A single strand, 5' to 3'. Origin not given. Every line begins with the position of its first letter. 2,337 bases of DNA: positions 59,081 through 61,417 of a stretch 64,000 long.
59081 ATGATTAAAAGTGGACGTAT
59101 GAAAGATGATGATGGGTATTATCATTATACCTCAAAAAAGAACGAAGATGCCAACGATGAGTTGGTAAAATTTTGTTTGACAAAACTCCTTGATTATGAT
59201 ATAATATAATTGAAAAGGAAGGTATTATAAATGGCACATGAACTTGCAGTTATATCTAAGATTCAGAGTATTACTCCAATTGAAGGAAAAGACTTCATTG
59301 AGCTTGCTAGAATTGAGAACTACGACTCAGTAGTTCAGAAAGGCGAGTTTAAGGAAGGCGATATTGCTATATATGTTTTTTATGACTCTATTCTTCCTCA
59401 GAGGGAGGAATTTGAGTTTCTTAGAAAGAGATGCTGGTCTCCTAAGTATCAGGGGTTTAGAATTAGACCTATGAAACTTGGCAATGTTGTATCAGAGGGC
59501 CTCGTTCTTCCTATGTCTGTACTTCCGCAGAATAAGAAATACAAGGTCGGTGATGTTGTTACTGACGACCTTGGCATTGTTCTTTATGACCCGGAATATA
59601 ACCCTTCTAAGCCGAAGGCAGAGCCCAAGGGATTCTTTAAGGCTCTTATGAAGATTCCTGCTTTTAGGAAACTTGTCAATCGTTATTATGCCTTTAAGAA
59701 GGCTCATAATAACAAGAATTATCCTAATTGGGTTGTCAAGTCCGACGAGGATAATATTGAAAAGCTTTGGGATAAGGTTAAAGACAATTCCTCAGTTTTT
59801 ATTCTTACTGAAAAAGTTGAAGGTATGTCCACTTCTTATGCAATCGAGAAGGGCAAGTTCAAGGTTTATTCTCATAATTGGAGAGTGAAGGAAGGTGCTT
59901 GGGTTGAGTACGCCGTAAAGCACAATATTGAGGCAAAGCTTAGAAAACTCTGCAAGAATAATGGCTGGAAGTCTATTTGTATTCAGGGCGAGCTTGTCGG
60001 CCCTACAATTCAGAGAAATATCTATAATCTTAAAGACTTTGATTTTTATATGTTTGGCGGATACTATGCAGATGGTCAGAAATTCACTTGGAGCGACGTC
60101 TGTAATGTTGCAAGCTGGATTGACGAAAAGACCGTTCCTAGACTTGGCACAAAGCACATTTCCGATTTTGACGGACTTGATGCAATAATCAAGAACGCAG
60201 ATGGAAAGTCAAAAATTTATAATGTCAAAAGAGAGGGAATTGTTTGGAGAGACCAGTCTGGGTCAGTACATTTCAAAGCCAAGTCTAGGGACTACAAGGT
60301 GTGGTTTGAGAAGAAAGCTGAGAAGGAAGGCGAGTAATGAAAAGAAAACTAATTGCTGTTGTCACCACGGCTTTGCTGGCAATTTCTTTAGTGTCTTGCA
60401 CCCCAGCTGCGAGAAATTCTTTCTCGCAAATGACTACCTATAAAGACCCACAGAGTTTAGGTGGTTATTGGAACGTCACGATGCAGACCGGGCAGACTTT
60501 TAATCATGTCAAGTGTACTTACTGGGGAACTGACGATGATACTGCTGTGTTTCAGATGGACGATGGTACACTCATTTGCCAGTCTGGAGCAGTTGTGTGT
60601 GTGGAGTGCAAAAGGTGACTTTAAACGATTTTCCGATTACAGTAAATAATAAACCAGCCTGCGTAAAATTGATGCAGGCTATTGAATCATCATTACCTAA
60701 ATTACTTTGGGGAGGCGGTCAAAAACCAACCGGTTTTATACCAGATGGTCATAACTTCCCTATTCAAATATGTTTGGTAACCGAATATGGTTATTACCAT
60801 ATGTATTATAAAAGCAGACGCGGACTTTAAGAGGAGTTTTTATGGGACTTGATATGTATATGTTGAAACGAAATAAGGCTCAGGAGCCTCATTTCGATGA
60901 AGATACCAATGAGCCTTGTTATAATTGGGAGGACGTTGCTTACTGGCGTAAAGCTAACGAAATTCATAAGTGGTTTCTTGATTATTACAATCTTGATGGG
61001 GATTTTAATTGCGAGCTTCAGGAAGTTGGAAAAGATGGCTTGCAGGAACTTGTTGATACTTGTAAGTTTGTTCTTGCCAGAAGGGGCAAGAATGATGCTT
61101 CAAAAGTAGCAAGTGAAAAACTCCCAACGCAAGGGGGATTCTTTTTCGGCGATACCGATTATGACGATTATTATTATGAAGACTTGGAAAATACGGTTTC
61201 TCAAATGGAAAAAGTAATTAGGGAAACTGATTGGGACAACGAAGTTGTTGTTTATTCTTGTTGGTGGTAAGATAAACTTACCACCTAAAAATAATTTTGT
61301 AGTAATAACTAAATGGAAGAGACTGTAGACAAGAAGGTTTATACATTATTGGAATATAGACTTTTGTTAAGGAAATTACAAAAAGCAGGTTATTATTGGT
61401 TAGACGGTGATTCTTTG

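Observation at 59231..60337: RNA-ligase-like covalent nucleotidyltransferase plus three calcineurin-like phosphoesterases: candidate RNA repair toolkit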

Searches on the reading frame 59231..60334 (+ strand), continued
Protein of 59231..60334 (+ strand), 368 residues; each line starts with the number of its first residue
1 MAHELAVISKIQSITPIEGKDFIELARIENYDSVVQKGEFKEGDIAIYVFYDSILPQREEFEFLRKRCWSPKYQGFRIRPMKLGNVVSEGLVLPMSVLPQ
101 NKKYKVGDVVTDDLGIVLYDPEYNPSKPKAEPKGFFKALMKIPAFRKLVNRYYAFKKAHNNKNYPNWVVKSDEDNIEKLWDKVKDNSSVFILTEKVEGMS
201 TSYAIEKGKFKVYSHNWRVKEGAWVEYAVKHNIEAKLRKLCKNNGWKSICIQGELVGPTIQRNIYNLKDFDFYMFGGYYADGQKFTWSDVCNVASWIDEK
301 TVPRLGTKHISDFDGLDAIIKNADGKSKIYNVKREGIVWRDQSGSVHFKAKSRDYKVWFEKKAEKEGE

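Call 67: search_protein_families(library=pfam, proteins=[L086:11158-12021:+, L079:12201-13067:+, L079:11405-12205:+, L065:13064-13954:+, L014:12038-12589:+, L021:8235-8780:+, L066:5082-5657:+, L032:8019-8582:+, L069:11089-11634:+, L069:11621-12181:+], max_evalue=0.001)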
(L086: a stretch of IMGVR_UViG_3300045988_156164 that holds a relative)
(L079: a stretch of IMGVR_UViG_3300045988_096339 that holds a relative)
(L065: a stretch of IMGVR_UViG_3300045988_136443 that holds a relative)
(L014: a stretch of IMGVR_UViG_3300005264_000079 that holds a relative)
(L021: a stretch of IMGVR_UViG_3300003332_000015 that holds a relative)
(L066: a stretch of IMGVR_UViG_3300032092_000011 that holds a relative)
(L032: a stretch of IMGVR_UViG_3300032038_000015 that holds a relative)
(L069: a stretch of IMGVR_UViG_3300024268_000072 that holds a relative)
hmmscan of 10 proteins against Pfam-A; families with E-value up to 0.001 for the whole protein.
L086:11158-12021:+ (288 aa): 3 families
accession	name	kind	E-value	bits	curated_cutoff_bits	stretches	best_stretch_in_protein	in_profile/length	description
PF13671.12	AAA_33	-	4.3e-23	82.6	27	1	6-135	1-143/143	AAA domain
PF08433.16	KTI12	-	1.2e-08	35.3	22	1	6-136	3-141/271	Chromatin associated protein KTI12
PF01966.28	HD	-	1.1e-06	29.3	22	1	179-268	2-93/116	HD domain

L079:12201-13067:+ (289 aa): 5 families
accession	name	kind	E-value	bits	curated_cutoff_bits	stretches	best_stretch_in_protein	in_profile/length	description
PF13671.12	AAA_33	-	5.1e-26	92.1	27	1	6-137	1-143/143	AAA domain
PF08433.16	KTI12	-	2.6e-08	34.1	22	1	6-141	3-144/271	Chromatin associated protein KTI12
PF06414.18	Zeta_toxin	-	2.6e-05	24.2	22.3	1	3-81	15-105/199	Zeta toxin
PF13207.12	AAA_17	-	3e-05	24.8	27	1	11-118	2-122/136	AAA domain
PF01966.28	HD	-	0.00025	21.8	22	1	181-273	2-103/116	HD domain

L079:11405-12205:+ (267 aa): 0 families

L065:13064-13954:+ (297 aa): 4 families
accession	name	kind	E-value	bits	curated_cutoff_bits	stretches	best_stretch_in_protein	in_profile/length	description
PF13671.12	AAA_33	-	1.7e-20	74.3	27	1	6-135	3-142/143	AAA domain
PF01966.28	HD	-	4.2e-05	24.3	22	1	177-267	2-92/116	HD domain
PF13238.12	AAA_18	-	4.6e-05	24.3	29.4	1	7-120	3-114/128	AAA domain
PF13401.12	AAA_22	-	9.1e-05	23.2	27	0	3-64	6-64/130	AAA domain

L014:12038-12589:+ (184 aa): 1 family
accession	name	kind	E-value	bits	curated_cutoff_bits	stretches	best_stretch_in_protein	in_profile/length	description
PF06941.18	NT5C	-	7.9e-15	55.6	24.8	1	6-166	4-155/180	5' nucleotidase, deoxy (Pyrimidine), cytosolic type C protein (NT5C)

L021:8235-8780:+ (182 aa): 1 family
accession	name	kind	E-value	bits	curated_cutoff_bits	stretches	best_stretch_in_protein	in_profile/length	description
PF18143.6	HAD_SAK_2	-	4.4e-26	92.3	27.5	1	4-170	1-138/139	HAD domain in Swiss Army Knife RNA repair proteins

L066:5082-5657:+ (192 aa): 1 family
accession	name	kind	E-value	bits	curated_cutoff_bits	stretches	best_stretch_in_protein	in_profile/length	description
PF18143.6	HAD_SAK_2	-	3.9e-30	105.5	27.5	1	3-174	1-137/139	HAD domain in Swiss Army Knife RNA repair proteins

L032:8019-8582:+ (188 aa): 1 family
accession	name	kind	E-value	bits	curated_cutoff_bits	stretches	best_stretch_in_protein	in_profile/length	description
PF00149.33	Metallophos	-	9.6e-06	26.6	21.5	1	7-95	5-79/191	Calcineurin-like phosphoesterase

L069:11089-11634:+ (182 aa): 1 family
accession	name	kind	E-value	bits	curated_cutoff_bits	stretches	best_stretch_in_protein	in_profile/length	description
PF02464.23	CinA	-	2.1e-50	170.8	23.5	1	7-156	4-153/155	Competence-damaged protein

L069:11621-12181:+ (187 aa): 0 families

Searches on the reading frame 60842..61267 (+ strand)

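Call 7: search_protein_families(library=pfam, proteins=[window:60842-61267:+], max_evalue=0.01)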
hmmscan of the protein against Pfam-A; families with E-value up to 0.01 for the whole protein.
window:60842-61267:+ (142 aa): 0 families

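Call 9: search_protein_families(library=phrogs, proteins=[window:60842-61267:+], max_evalue=0.001)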
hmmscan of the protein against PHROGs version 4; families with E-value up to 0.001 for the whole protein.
window:60842-61267:+ (142 aa): 1 family
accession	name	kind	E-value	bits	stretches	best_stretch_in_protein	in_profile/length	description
phrog_7971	-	unknown function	4e-13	50.7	1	1-142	1-124/124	-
